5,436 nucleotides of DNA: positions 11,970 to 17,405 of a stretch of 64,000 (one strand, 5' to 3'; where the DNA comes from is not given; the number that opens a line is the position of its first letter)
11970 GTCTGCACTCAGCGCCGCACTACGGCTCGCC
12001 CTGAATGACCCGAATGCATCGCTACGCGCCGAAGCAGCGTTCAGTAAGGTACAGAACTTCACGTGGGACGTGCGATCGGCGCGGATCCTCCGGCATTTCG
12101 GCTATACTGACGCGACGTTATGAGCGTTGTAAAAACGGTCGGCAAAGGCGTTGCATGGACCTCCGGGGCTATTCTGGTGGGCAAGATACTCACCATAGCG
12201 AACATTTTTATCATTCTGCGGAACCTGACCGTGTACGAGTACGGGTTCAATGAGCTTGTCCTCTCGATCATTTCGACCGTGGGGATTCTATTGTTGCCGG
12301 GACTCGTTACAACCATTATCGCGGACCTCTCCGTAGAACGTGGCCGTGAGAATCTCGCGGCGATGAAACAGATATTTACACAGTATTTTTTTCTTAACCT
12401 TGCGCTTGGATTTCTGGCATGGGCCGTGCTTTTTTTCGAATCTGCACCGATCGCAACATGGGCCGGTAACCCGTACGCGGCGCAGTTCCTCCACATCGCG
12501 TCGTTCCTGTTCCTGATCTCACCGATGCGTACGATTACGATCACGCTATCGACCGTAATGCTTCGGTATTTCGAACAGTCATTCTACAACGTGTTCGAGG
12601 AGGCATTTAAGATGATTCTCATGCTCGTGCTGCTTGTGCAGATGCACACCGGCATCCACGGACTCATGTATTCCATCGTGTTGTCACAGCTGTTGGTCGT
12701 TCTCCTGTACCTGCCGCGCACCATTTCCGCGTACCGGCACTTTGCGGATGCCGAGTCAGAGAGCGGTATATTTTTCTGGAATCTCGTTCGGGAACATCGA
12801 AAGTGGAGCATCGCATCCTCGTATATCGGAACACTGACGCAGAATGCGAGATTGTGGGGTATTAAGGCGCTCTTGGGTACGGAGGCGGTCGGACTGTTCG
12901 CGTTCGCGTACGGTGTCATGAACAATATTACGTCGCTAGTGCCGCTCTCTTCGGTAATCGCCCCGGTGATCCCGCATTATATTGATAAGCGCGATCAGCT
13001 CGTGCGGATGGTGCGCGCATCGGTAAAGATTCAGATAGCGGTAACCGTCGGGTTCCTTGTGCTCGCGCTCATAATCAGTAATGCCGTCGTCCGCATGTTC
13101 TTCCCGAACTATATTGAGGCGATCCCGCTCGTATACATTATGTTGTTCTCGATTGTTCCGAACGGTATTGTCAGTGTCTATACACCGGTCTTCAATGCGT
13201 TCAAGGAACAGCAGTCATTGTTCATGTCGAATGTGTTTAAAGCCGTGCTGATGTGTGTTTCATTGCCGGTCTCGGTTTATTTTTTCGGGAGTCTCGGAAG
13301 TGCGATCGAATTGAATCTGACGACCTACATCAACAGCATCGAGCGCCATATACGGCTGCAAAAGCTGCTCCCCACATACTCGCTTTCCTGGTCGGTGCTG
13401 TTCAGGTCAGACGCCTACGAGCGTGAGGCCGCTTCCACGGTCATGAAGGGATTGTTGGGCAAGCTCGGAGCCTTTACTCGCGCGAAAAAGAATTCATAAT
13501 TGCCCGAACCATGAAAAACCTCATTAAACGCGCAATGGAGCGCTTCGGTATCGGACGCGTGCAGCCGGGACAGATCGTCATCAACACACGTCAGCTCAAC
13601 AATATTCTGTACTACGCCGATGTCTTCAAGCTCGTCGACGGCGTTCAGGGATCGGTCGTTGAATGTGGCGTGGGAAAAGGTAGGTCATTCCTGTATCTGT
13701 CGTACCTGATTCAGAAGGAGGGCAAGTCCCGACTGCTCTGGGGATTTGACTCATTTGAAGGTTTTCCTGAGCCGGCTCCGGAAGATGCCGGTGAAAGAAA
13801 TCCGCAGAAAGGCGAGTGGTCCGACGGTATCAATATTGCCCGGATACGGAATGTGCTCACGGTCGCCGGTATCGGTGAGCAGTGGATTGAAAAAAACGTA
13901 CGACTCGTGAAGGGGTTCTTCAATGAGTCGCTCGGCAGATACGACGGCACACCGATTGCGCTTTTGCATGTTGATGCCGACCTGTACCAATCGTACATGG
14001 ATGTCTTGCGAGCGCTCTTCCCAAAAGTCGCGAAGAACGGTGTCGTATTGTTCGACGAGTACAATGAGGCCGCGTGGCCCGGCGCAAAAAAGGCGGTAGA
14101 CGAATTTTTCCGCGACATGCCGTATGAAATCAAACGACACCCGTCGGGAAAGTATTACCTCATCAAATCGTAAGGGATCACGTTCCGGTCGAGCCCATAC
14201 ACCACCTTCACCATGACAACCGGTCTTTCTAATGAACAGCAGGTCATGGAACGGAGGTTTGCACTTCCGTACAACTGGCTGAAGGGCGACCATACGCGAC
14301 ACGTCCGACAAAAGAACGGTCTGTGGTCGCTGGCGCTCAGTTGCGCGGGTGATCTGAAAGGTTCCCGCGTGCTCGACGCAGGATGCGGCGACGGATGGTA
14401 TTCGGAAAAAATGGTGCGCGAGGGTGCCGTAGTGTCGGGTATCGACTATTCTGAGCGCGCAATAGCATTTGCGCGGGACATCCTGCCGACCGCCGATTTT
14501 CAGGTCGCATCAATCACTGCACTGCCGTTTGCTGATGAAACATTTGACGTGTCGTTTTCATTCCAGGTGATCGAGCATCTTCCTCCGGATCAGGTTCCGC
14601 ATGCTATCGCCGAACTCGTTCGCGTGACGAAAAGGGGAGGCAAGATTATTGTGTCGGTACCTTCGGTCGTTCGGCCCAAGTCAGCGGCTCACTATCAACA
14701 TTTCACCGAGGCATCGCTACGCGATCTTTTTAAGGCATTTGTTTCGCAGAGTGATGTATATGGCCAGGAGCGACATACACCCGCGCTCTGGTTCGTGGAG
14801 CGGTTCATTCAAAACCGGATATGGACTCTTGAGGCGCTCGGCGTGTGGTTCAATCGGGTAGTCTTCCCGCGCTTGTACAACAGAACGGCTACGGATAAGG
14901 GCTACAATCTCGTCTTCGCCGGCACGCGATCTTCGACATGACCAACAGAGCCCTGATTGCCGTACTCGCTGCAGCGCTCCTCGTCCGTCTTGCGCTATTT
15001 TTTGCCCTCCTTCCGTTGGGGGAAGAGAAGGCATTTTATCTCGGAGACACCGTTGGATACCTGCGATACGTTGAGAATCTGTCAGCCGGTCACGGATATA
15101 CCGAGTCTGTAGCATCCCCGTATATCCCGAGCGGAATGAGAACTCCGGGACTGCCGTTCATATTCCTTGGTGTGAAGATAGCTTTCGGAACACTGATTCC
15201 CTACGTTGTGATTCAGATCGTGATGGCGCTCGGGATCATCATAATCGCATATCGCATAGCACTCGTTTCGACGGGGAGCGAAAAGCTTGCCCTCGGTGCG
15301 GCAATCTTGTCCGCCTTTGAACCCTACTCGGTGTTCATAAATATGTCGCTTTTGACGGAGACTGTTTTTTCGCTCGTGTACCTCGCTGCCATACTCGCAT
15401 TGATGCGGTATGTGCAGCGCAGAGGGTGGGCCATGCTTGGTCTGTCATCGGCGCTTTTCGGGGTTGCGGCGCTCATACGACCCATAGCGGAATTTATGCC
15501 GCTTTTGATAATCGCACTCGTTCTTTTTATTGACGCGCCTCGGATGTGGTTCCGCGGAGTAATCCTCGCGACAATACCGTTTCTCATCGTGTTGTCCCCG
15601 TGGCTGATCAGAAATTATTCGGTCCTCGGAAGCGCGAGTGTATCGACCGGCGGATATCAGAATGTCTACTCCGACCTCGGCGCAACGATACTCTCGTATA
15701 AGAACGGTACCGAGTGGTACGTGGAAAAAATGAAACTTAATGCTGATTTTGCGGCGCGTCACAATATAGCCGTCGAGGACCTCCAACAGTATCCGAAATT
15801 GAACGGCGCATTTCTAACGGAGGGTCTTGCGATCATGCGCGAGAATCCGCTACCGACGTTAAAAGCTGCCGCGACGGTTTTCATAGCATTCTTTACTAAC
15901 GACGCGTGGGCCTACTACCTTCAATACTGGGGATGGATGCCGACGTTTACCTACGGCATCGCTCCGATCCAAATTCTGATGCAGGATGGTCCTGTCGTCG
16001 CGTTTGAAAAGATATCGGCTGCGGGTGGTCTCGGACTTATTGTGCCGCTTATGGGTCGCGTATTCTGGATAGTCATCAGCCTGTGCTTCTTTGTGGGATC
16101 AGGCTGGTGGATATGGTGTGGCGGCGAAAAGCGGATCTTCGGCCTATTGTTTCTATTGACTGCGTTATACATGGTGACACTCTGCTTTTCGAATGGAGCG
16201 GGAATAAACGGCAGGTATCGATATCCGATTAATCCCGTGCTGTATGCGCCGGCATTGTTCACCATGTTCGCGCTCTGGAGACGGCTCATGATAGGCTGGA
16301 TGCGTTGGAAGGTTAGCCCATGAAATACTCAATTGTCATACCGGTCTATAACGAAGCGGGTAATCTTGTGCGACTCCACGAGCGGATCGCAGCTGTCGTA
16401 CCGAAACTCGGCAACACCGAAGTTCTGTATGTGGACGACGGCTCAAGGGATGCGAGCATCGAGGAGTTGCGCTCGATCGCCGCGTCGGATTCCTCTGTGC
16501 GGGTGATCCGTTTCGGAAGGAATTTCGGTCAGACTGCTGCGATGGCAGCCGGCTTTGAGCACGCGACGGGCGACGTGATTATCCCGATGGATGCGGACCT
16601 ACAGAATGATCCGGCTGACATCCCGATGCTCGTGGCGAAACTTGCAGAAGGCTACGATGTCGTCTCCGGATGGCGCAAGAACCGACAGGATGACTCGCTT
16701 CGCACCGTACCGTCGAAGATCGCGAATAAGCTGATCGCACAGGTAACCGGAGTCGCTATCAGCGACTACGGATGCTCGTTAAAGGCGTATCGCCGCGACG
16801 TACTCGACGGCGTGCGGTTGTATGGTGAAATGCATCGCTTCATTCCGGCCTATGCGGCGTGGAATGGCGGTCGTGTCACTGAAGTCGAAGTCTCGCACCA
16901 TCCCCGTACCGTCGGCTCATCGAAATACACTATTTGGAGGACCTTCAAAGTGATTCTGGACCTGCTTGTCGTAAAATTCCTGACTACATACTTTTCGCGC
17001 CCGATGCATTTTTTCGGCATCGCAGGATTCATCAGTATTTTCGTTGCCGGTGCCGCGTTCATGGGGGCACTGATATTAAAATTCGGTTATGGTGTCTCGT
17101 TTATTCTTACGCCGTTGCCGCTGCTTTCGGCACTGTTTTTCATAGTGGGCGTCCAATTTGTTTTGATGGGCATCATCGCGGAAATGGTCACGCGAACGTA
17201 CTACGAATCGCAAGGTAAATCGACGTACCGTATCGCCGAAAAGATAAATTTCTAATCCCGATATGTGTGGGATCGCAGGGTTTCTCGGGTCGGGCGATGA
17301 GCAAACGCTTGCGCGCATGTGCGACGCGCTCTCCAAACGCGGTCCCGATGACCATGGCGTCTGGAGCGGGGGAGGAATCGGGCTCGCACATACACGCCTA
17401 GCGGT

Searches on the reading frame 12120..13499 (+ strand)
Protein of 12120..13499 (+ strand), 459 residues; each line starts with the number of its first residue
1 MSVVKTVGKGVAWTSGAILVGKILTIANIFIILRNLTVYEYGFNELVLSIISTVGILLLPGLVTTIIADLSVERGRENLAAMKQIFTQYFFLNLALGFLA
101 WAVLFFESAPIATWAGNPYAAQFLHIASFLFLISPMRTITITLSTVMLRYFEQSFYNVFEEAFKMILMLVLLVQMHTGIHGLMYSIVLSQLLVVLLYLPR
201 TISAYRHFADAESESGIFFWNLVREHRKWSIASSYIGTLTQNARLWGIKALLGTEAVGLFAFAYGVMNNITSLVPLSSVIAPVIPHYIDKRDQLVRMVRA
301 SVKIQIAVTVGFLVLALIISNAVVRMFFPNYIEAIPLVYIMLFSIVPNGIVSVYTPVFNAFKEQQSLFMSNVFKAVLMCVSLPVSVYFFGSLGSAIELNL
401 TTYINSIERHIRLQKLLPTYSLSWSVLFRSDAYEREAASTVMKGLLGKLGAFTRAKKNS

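Call 97: search_protein_families(library=pfam, proteins=[window:12120-13499:+], max_evalue=0.00001)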
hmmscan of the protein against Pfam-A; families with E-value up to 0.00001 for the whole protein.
window:12120-13499:+ (459 aa): 2 families
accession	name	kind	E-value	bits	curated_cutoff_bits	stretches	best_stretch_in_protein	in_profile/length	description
PF13440.11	Polysacc_synt_3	-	1.7e-12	47.7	23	1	34-329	4-285/293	Polysaccharide biosynthesis protein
PF01943.22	Polysacc_synt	-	4.6e-09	36.5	28.2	1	7-285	1-271/274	Polysaccharide biosynthesis protein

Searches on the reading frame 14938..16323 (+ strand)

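Call 97: search_protein_families(library=pfam, proteins=[window:14938-16323:+], max_evalue=0.00001)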
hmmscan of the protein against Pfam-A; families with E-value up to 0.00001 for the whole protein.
window:14938-16323:+ (461 aa): 1 family
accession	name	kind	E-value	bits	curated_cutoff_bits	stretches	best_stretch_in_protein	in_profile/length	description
PF13231.12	PMT_2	-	1.1e-07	32.7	26.1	1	75-224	10-159/160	Dolichyl-phosphate-mannose-protein mannosyltransferase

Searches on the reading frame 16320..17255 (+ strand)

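Call 97: search_protein_families(library=pfam, proteins=[window:16320-17255:+], max_evalue=0.00001)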
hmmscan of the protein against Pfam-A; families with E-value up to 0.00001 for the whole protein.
window:16320-17255:+ (311 aa): 3 families
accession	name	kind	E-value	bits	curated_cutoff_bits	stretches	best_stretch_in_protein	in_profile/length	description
PF00535.33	Glycos_transf_2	-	7.6e-37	127.3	23.3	1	4-163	1-165/168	Glycosyl transferase family 2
PF10111.15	Glyco_tranf_2_2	-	6.8e-08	32.8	27.3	1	4-94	1-92/276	Glycosyltransferase like family 2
PF13641.12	Glyco_tranf_2_3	-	5.3e-06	27.1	27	1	3-129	3-133/230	Glycosyltransferase like family 2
